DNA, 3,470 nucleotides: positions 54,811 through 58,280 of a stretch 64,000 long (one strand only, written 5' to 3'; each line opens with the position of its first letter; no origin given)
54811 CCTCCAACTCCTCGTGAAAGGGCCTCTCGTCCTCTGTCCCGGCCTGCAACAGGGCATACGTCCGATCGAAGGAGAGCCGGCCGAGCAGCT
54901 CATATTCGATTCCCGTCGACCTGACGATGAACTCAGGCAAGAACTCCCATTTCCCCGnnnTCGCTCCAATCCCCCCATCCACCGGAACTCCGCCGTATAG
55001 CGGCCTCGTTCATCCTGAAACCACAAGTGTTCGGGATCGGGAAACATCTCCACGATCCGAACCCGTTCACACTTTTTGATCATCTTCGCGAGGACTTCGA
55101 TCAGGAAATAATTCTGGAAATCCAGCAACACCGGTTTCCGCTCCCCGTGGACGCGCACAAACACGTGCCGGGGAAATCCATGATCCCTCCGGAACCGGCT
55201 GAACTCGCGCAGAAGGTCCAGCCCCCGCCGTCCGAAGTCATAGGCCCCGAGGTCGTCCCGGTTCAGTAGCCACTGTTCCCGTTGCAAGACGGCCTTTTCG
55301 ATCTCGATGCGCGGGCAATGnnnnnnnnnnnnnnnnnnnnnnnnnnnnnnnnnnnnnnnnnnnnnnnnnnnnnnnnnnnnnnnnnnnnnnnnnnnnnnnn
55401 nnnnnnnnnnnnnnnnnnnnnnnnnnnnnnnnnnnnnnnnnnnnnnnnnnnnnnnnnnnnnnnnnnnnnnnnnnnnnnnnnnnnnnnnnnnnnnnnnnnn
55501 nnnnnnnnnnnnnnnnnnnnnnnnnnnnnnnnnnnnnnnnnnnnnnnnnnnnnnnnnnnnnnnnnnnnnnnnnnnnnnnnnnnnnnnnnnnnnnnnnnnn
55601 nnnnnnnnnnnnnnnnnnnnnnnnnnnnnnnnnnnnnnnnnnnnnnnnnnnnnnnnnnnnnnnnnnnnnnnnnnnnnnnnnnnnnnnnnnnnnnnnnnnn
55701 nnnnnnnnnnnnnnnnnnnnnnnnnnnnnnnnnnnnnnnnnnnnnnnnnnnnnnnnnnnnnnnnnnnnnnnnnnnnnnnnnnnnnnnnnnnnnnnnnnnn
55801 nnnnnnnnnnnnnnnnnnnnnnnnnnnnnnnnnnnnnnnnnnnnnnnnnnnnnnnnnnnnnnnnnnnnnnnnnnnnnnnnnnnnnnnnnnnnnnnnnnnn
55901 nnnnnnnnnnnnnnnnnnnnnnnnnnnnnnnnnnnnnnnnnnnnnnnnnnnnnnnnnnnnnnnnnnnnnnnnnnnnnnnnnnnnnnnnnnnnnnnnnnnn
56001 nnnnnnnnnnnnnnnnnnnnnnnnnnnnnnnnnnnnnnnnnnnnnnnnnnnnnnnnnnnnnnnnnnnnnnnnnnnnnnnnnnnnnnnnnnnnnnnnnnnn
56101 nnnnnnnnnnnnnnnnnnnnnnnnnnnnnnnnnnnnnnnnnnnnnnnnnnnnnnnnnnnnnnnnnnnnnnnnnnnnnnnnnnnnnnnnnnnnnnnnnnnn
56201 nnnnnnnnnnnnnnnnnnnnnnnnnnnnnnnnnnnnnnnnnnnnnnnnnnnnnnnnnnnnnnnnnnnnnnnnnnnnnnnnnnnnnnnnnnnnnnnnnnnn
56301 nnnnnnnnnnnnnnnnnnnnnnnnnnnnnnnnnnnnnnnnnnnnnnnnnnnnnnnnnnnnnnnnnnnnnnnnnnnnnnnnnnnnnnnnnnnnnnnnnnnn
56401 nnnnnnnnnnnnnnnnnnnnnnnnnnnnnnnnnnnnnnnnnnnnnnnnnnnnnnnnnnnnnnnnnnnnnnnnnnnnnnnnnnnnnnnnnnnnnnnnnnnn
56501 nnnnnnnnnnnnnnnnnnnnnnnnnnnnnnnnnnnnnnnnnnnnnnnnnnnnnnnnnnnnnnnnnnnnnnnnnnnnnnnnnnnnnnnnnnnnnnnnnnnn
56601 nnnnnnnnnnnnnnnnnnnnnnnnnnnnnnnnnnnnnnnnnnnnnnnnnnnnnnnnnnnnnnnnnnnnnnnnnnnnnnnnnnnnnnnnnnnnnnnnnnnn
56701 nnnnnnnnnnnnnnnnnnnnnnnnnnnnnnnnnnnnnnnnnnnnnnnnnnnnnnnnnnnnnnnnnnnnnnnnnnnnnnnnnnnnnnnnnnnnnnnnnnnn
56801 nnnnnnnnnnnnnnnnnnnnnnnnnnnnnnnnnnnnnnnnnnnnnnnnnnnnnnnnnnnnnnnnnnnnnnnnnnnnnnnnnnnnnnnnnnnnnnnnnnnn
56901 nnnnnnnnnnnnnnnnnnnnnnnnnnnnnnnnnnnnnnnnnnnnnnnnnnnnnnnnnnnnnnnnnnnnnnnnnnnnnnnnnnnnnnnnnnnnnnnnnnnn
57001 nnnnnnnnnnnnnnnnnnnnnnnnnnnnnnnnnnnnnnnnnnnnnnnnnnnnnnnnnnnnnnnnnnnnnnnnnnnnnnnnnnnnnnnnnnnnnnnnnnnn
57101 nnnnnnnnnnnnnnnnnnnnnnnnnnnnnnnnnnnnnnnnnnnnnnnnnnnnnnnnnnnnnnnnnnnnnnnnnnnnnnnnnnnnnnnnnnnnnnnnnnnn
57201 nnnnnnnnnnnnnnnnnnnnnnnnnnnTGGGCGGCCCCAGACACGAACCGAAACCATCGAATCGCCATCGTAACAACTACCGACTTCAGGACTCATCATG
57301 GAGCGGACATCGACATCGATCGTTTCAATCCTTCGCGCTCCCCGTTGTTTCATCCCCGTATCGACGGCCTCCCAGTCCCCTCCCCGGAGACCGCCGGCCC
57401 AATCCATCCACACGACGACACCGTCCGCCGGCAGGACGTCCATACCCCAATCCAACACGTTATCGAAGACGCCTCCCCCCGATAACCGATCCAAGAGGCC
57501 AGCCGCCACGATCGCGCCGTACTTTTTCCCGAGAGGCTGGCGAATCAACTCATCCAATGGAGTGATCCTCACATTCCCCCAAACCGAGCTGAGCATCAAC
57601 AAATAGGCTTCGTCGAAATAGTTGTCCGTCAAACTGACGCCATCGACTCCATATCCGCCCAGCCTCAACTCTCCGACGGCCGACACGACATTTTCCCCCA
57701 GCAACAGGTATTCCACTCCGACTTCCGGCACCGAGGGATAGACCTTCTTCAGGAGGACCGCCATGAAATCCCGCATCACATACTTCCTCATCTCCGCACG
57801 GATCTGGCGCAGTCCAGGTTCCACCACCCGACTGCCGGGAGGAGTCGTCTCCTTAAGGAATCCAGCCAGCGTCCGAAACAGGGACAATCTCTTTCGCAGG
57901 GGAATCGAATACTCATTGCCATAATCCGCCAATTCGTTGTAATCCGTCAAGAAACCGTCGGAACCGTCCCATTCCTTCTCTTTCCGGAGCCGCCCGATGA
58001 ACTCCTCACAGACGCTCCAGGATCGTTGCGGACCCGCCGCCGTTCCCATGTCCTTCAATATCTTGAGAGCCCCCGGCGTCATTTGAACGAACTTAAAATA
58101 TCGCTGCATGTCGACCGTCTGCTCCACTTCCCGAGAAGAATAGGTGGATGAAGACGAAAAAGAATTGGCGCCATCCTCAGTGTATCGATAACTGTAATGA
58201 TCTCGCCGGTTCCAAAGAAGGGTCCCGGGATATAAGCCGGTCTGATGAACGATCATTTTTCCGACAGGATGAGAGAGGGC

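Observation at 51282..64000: Operon combining four class B radical SAM enzymes with two elimination-domain-less LanB-like enzymes; no substrate gene in view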

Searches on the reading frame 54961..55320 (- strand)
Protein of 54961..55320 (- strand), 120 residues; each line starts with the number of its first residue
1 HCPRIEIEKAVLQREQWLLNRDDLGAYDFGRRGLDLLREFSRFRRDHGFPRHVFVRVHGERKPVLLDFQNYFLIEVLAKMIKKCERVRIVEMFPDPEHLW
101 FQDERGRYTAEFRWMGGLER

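Call 89: search_solved_structures(query=window:54961-55320:-, max_evalue=10, show_alignments=3)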
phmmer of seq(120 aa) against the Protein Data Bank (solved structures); distinct sequences matched with E-value up to 10: 3.
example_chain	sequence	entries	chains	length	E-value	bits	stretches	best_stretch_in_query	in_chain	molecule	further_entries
6ec7_A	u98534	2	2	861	3.5e-06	30.3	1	2-97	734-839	Lantibiotic dehydratase domain protein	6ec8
4e0q_A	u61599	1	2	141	0.33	14.3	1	36-74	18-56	COP9 signalosome complex subunit 6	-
1fhg_A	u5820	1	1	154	1.4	12.2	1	89-105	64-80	TELOKIN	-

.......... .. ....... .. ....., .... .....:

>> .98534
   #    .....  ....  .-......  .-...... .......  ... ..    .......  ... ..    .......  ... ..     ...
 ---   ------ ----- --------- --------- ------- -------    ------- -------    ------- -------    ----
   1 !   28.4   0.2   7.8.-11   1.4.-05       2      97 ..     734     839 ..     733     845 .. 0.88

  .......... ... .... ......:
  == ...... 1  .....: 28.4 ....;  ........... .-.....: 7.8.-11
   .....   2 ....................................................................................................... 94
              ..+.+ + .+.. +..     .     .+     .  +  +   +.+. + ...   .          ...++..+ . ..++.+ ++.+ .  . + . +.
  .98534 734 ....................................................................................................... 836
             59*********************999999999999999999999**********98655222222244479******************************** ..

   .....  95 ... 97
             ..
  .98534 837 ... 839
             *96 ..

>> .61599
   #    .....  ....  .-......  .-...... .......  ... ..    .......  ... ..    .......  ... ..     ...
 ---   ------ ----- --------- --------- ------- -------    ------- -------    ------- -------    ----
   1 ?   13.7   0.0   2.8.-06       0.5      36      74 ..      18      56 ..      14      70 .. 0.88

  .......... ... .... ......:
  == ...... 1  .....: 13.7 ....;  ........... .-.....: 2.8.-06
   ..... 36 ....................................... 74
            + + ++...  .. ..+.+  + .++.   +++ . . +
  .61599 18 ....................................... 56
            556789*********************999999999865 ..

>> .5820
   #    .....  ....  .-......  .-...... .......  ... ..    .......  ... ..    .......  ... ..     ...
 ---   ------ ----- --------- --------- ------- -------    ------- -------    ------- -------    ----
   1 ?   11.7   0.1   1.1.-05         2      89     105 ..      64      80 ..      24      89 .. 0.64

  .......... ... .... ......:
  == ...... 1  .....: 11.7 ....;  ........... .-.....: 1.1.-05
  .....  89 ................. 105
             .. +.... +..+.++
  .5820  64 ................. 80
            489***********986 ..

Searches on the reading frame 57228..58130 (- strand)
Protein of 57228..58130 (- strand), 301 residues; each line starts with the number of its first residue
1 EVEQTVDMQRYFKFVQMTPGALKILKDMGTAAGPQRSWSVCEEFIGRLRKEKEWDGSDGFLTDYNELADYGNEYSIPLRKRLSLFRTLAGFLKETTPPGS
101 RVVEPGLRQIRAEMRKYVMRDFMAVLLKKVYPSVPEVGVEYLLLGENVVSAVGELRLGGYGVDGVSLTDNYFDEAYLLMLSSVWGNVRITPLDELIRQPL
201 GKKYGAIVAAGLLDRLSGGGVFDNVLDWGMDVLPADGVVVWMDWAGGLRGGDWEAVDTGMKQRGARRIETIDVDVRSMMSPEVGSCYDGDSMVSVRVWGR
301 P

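Call 67: search_protein_families(library=pfam, proteins=[window:57228-58130:-], max_evalue=10)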
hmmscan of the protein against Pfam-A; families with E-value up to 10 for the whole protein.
seq(301 aa): 0 families
